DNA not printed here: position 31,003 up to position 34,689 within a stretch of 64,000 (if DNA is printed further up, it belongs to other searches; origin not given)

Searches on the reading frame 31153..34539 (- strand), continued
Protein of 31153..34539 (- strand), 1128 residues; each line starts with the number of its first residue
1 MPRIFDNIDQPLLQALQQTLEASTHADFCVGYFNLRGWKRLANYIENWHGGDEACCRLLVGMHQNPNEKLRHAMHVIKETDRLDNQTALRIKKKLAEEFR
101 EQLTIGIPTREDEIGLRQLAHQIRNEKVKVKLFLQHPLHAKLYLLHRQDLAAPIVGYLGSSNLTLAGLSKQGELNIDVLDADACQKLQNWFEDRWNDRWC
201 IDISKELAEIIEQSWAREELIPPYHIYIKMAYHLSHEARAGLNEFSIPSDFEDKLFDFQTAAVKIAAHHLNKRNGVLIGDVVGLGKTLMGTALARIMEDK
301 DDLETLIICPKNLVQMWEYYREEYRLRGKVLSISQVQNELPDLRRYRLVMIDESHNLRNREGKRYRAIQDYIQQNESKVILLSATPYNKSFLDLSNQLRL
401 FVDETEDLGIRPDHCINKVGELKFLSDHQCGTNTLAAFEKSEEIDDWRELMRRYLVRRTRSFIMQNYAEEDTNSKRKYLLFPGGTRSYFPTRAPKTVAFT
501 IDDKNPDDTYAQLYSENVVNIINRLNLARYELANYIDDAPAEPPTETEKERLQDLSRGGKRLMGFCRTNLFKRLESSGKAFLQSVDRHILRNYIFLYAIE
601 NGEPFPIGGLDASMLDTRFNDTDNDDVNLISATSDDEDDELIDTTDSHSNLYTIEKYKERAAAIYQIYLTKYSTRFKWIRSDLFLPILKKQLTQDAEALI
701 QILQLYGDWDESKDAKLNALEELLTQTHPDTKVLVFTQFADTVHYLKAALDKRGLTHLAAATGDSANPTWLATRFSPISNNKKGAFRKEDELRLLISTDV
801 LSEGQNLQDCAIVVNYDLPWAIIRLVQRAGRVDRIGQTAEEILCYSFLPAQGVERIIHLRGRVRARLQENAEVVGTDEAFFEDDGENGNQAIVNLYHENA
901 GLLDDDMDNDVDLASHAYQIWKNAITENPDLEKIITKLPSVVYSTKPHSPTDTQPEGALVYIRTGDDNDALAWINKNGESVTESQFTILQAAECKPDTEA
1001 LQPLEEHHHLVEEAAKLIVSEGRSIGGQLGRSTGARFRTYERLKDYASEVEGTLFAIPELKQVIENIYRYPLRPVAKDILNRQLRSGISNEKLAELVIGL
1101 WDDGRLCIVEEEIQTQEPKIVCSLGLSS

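Call 27: search_protein_families(library=pfam, proteins=[L017:16753-17604:+, L017:17601-18095:+, L035:6909-8051:+, L043:16666-17334:+, L038:16623-17438:+, L026:16763-17938:+, L023:18145-19116:+, L041:17275-17835:+, L034:17378-18202:+, L034:18204-19025:+], max_evalue=0.01)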
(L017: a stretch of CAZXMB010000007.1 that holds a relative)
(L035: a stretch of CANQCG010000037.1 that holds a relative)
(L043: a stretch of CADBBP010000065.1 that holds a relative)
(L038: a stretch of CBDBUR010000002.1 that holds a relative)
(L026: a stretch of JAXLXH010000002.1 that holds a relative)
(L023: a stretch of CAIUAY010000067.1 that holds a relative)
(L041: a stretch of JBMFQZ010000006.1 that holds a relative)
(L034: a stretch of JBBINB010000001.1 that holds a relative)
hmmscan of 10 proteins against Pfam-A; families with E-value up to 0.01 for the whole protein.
L017:16753-17604:+ (283 aa): 1 family
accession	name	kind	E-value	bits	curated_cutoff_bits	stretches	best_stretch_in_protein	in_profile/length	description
PF12686.12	DUF3800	-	9.2e-15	56.1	21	1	53-234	1-148/149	Protein of unknown function (DUF3800)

L017:17601-18095:+ (164 aa): 0 families

L035:6909-8051:+ (380 aa): 1 family
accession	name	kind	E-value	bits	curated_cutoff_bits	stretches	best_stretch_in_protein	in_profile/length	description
PF14022.11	DUF4238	-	1.1e-20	74.7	27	2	272-367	180-280/281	Protein of unknown function (DUF4238)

L043:16666-17334:+ (222 aa): 0 families

L038:16623-17438:+ (271 aa): 0 families

L026:16763-17938:+ (391 aa): 8 families
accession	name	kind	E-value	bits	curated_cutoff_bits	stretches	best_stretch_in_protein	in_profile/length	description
PF13304.12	AAA_21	-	1.8e-30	107.5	27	1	28-340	1-304/304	AAA domain, putative AbiEii toxin, Type IV TA system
PF13175.12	AAA_15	-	1.2e-16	61.7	32.1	1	6-338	3-373/374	AAA ATPase domain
PF02463.25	SMC_N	-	2.6e-13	50.3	40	1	6-339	2-202/220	RecF/RecN/SMC N terminal domain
PF13476.12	AAA_23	-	3.1e-07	31.7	27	1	10-227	3-181/201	AAA domain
PF11398.14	DUF2813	-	6.4e-07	29.5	21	0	293-357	282-343/372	Protein of unknown function (DUF2813)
PF13555.12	AAA_29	-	0.00065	19.8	27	1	6-47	1-43/61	P-loop containing region of AAA domain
PF13401.12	AAA_22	-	0.0022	18.7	27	0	276-335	67-124/130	AAA domain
PF00005.33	ABC_tran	-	0.007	17.4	25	0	22-66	7-51/137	ABC transporter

L023:18145-19116:+ (323 aa): 3 families
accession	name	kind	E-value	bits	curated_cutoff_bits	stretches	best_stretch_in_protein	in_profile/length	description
PF06574.18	FAD_syn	-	2.6e-47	161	27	1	13-172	4-158/158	FAD synthetase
PF01687.23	Flavokinase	-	1.7e-41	141.8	19.6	1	189-311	1-124/124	Riboflavin kinase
PF01467.32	CTP_transf_like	-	0.0019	18.9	21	1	20-175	2-132/133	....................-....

L041:17275-17835:+ (186 aa): 2 families
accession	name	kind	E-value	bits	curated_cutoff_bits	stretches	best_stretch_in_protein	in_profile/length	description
PF14338.12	Mrr_N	-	6.8e-13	49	29.5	1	92-176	3-85/87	Mrr N-terminal domain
PF17664.6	HOATZ-like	-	0.0017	18.4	25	1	25-63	91-129/168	Cilia- and flagella-associated protein HOATZ-like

L034:17378-18202:+ (274 aa): 2 families
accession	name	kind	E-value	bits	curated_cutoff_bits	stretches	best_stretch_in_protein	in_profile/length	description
PF20613.4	HipA_2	-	1.4e-17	64.2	27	1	25-249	15-219/240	HipA-like kinase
PF00454.33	PI3_PI4_kinase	-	0.0014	19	27.1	1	127-174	134-179/241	Phosphatidylinositol 3- and 4-kinase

L034:18204-19025:+ (273 aa): 0 families

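Call 28: search_protein_families(library=padloc, proteins=[L022:16801-17361:+, L035:8044-8493:+, L012:17128-18759:+, L015:17900-19453:+, L043:16666-17334:+, L038:16623-17438:+, L017:17601-18095:+], max_evalue=0.01)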
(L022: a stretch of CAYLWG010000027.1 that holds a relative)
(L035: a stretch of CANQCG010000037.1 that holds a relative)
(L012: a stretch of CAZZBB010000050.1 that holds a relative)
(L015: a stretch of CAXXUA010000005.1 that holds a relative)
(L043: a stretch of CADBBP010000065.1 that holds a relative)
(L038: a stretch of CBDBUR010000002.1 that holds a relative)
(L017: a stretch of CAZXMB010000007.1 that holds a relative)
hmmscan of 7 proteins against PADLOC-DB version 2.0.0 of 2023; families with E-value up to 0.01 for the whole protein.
L022:16801-17361:+ (186 aa): 1 family
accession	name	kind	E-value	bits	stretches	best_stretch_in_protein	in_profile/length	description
PDLC03927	PsyrA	-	1.5e-20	71.7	1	8-163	96-250/398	-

L035:8044-8493:+ (149 aa): 1 family
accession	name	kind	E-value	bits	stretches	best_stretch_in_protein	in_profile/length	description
PDLC03927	PsyrA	-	8.3e-10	36.3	1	8-135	123-250/398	-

L012:17128-18759:+ (543 aa): 0 families

L015:17900-19453:+ (517 aa): 0 families

L043:16666-17334:+ (222 aa): 0 families

L038:16623-17438:+ (271 aa): 0 families

L017:17601-18095:+ (164 aa): 12 families
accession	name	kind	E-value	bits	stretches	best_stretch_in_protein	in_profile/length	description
PDLC04360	PDC-M04B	-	2.7e-46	155.5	1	9-162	3-154/166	-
PDLC04357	PDC-M04B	-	1.5e-29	101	1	6-161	4-155/162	-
PDLC04355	PDC-M04B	-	1.6e-29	101.1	1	6-162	4-162/167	-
PDLC04364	PDC-M04B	-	1.8e-27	94.1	1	5-161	7-160/164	-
PDLC04356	PDC-M04B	-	1.8e-24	84.4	1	4-161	2-167/176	-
PDLC04358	PDC-M04B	-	3.7e-21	73.9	1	22-162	24-162/167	-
PDLC04365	PDC-M04B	-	3.1e-19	67.6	1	14-154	18-167/176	-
PDLC04367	PDC-M04B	-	5.3e-17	60.3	1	13-160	12-162/173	-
PDLC04366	PDC-M04B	-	3.1e-13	48.1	1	18-159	20-153/166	-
PDLC04362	PDC-M04B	-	1.3e-11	42.6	2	81-161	112-198/206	-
PDLC04361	PDC-M04B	-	4.8e-09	34.4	1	7-98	5-97/125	-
PDLC04359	PDC-M04B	-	8.9e-07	27.2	1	69-152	52-134/151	-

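Call 37: search_solved_structures(query=window:31153-34539:-, max_evalue=0.001)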
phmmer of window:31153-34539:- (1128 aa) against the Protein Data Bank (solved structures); distinct sequences matched with E-value up to 0.001: 46.
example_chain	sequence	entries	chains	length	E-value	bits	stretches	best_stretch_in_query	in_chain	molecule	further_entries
9hcc_z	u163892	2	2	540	1.3e-06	29.6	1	722-840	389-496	Probable ATP-dependent RNA helicase DDX28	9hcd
8so8_A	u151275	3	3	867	2.9e-06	28.5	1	781-840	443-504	RNA polymerase-associated protein RapA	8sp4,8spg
6bog_A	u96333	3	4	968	4.3e-06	27.9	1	781-840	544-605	RNA polymerase-associated protein RapA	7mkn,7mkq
4s20_K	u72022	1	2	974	4.4e-06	27.9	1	781-840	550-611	RNA polymerase-associated protein RapA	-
7m8e_F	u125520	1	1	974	4.4e-06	27.9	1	781-840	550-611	RNA polymerase-associated protein RapA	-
5jxr_A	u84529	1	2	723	6.2e-06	27.4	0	716-869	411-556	Chromatin-remodeling complex ATPase-like protein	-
2hjv_A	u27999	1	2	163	8.4e-06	27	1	716-842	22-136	ATP-dependent RNA helicase dbpA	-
8kca_A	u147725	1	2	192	1.8e-05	25.9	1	788-870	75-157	Probable ATP-dependent RNA helicase DDX53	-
7xyg_K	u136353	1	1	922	2.1e-05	25.7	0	716-881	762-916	ATP-dependent helicase fft3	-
5nt7_B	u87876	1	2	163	2.2e-05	25.6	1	751-839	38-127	ATP-dependent RNA helicase vasa, isoform A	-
4d25_A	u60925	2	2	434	2.4e-05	25.5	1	712-845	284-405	BMVLG PROTEIN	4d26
5vvr_M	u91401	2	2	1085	2.4e-05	25.5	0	243-318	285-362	DNA repair and recombination protein RAD26 | RAD26 isoform 1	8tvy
8t0l_F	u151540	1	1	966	2.7e-05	25.3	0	781-840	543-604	RNA polymerase-associated protein RapA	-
3eaq_A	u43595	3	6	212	3.2e-05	25.1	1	782-864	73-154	Heat resistant RNA dependent ATPase | Hera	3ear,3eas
1fuk_A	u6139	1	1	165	4.5e-05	24.6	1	790-839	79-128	EUKARYOTIC INITIATION FACTOR 4A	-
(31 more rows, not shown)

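Call 75: search_dna_similar(query=window:31153-34539:-, collection=plasmids, mode=protein, max_evalue=1e-30, max_rows=25)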
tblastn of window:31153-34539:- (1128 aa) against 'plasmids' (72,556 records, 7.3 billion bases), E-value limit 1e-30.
Records with a match: 40; places in all: 42; records where one place covers at least 80% of the query: 21.
Best place of each record, by identity: 60-80% 1; <60% 39.
By first word of the organism name: Synechocystis 6; Rhodococcus 6; Nostoc 3; Paenarthrobacter 2; Leptolyngbya 2; Halorussus 2; Haloferax 2; Anabaena 1; Pelobacter 1; Dolichospermum 1; and 14 more.
By predicted mobility (MOB-suite, as given by PLSDB): non-mobilizable 30; conjugative 7; mobilizable 3.
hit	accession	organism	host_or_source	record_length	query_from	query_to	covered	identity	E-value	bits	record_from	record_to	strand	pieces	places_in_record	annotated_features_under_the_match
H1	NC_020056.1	Anabaena cylindrica PCC 7122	water, most likely pond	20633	1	1126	100%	60.4%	0e+0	1356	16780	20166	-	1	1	helicase-related protein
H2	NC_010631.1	Nostoc punctiforme PCC 73102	-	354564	1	1126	100%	59.6%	0e+0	1318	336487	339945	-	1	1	helicase-related protein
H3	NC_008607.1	Pelobacter propionicus DSM 2379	-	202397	1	1126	100%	55.3%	0e+0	1188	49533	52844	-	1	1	helicase-related protein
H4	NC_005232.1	Synechocystis sp. PCC 6803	-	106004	1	1126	100%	51.5%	0e+0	1123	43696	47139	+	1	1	helicase-related protein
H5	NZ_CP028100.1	Synechocystis sp. IPPAS B-1465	axenic culture,Synechocystis sp. GT-L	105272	1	1126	100%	51.5%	0e+0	1123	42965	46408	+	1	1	helicase-related protein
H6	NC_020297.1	Synechocystis sp. PCC 6803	-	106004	1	1126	100%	51.5%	0e+0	1123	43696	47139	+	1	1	helicase-related protein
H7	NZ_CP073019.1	Synechocystis sp. PCC 6803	cell culture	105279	1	1126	100%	51.5%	0e+0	1123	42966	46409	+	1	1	helicase-related protein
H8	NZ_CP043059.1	Dolichospermum sp. UHCC 0315A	DNA sample,Gulf of Finland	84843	1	1128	100%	51.1%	0e+0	1085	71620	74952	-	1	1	helicase-related protein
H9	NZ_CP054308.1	Synechocystis sp. PCC 7338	cell culture,Tidal pool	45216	1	1126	100%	51.2%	0e+0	1119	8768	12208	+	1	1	helicase-related protein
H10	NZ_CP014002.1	Picosynechococcus sp. PCC 73109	cell culture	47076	1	1126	100%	51.0%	0e+0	1094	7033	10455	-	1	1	helicase-related protein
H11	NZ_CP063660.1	Synechocystis sp. PCC 7339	cell culture,Tidal pool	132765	1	877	78%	53.2%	0e+0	936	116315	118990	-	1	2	helicase-related protein | SDR family oxidoreductase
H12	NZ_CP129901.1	Rhodococcus ruber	soil,bacterial genome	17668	3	1128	100%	40.3%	0e+0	770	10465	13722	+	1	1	helicase-related protein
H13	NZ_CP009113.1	Rhodococcus opacus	soil sample, Enrichment culture with ...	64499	3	1128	100%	40.0%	0e+0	749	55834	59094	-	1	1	helicase-related protein | DNA methyltransferase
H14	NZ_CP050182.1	Rhodococcus pyridinivorans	bacterial pure culture,Soil sample from ...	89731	3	1128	100%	39.9%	0e+0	719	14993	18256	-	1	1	helicase-related protein | DNA methyltransferase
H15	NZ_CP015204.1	Rhodococcus sp. 008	Skate,bacterial culture,renal tissue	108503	3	1128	100%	39.7%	0e+0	774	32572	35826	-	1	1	helicase-related protein | DNA methyltransferase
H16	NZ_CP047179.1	Rathayibacter sp. VKM Ac-2759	Tanacetum vulgare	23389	1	1128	100%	39.6%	0e+0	737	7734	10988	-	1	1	helicase-related protein | DNA methyltransferase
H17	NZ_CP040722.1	Rhodococcus pyridinivorans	prokaryote,Quinoline-degrading ...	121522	3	1128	100%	39.6%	0e+0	718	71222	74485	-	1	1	helicase-related protein | DNA methyltransferase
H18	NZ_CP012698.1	Microbacterium sp. No. 7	whole organism,activated sludge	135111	1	1128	100%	39.4%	0e+0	758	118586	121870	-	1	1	helicase-related protein | hypothetical protein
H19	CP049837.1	Gordonia terrae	soil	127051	1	1128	100%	37.1%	0e+0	674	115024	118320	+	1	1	NgoFVII family restriction endonuclease | hypothetical protein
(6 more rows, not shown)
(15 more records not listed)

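Call 76: get_annotated_region(hit=H4, flank=9000)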
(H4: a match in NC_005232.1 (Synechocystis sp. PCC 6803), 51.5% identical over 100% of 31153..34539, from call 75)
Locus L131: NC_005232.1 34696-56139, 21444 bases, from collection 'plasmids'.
description: Synechocystis sp. PCC 6803 plasmid pSYSX, complete sequence
organism: Synechocystis sp. PCC 6803 (NCBI taxid 1148)
taxonomy: Bacteria; Cyanobacteriota; Cyanophyceae; Synechococcales; Merismopediaceae; Synechocystis; Synechocystis sp. PCC 6803
host: -; source: -; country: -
typing (MOB-suite, as given by PLSDB): non-mobilizable
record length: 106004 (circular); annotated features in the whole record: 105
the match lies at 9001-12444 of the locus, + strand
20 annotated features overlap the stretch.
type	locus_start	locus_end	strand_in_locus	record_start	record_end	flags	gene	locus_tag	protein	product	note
CDS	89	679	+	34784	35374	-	-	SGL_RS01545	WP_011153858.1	DUF305 domain-containing protein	-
CDS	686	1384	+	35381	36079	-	rppA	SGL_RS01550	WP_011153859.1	two-component system response regulator RppA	GO:0006355 - regulation of DNA-templated transcription [Evidence IEA]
CDS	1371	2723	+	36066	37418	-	rppB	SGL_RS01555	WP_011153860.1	two-component system sensor histidine kinase RppB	-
CDS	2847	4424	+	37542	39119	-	-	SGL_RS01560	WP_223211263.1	efflux RND transporter periplasmic adaptor subunit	GO:0006810 - transport [Evidence IEA]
CDS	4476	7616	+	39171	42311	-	-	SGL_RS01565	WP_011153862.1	CusA/CzcA family heavy metal efflux RND transporter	-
CDS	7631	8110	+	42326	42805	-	-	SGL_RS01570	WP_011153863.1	hypothetical protein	-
CDS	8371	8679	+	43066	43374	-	-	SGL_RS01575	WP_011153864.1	hypothetical protein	-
CDS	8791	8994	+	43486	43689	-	-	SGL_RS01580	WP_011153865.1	hypothetical protein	-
CDS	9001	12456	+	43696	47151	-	-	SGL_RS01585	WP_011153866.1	helicase-related protein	-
CDS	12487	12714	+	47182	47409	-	-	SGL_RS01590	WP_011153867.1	hypothetical protein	-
CDS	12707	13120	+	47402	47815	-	-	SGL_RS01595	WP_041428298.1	type II toxin-antitoxin system VapC family toxin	-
CDS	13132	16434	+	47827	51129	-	-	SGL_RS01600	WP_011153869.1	DNA methyltransferase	-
CDS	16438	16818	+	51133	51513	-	-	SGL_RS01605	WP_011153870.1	DUF2513 domain-containing protein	-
CDS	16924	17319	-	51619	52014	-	-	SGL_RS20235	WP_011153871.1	DUF6527 family protein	-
CDS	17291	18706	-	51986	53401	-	-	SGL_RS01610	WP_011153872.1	ThiF family adenylyltransferase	-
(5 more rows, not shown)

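Call 77: get_annotated_region(hit=H13, flank=8000)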
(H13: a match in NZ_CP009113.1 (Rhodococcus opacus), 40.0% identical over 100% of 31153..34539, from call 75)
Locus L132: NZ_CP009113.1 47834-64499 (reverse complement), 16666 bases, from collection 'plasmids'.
description: Rhodococcus opacus strain 1CP plasmid pR1CP2, complete sequence
organism: Rhodococcus opacus (NCBI taxid 37919)
taxonomy: Bacteria; Actinomycetota; Actinomycetes; Mycobacteriales; Nocardiaceae; Rhodococcus; Rhodococcus opacus
host: -; source: soil sample, Enrichment culture with 4-chlorophenol and 2,4-dichlorophenol; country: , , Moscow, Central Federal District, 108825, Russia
typing (MOB-suite, as given by PLSDB): non-mobilizable; replicon rep_cluster_1181
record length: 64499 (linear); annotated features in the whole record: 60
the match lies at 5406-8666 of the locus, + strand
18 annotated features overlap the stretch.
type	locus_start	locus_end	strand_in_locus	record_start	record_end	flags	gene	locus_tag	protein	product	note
CDS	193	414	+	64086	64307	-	-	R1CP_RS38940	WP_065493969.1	hypothetical protein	-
CDS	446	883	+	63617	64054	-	-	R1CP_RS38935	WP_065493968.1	hypothetical protein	-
CDS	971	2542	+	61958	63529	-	-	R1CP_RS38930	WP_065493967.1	ParB N-terminal domain-containing protein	-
CDS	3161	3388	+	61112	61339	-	nrdH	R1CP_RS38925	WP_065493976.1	glutaredoxin-like protein NrdH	-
CDS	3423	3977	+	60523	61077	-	-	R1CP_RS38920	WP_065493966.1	DnaB-like helicase N-terminal domain-containing protein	GO:0006260 - DNA replication [Evidence IEA]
CDS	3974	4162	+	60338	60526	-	-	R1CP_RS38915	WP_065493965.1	hypothetical protein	-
CDS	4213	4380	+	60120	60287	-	-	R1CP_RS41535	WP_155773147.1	hypothetical protein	-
CDS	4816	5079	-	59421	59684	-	-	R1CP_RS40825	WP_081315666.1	hypothetical protein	-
CDS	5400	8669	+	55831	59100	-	-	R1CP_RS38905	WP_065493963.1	helicase-related protein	-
CDS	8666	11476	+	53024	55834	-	-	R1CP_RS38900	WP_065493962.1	DNA methyltransferase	-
CDS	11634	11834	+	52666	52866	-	-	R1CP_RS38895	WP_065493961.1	cold-shock protein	-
CDS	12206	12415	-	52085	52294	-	-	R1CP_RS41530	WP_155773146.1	hypothetical protein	-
CDS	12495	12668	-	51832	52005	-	-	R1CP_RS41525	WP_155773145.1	hypothetical protein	-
CDS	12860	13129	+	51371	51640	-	-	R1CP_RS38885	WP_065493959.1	hypothetical protein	-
CDS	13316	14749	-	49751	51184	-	-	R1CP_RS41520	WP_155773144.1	pentapeptide repeat-containing protein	-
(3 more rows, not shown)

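Call 84: get_annotated_region(hit=H2, flank=9000)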
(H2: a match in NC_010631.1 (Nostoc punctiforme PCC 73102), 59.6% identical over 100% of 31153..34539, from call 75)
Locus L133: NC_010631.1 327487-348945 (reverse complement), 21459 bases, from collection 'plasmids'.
description: Nostoc punctiforme PCC 73102 plasmid pNPUN01, complete sequence
organism: Nostoc punctiforme PCC 73102 (NCBI taxid 63737)
taxonomy: Bacteria; Cyanobacteriota; Cyanophyceae; Nostocales; Nostocaceae; Nostoc; Nostoc punctiforme; Nostoc punctiforme PCC 73102
host: -; source: -; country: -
typing (MOB-suite, as given by PLSDB): conjugative; replicon rep_cluster_317; relaxase MOBF; mating-pair formation MPF_T
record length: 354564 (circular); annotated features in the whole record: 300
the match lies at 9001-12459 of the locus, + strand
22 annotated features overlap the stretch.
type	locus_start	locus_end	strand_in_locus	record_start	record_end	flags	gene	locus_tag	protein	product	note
CDS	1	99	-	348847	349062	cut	-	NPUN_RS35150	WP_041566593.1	hypothetical protein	-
CDS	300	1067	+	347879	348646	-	-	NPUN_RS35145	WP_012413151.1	Rpn family recombination-promoting nuclease/putative transposase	-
CDS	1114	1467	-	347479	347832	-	-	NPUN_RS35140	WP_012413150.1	hypothetical protein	-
CDS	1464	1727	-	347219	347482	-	-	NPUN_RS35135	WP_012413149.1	hypothetical protein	-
CDS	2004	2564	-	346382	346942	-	-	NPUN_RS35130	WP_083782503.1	hypothetical protein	-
CDS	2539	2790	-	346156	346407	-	-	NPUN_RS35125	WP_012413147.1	hypothetical protein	-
CDS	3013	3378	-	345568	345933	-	-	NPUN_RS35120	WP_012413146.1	hypothetical protein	-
CDS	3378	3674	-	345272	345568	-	-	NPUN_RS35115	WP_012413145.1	hypothetical protein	-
CDS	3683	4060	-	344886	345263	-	-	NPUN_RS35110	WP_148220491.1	hypothetical protein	-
CDS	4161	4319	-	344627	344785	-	-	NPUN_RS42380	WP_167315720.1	hypothetical protein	-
CDS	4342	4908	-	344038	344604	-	-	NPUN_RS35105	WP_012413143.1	hypothetical protein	-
CDS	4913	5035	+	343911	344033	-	-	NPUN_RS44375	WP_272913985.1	hypothetical protein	-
CDS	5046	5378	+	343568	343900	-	-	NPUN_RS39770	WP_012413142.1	hypothetical protein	-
CDS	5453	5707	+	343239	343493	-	-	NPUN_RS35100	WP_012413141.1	helix-turn-helix transcriptional regulator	-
CDS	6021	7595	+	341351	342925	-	-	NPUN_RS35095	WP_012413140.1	hypothetical protein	-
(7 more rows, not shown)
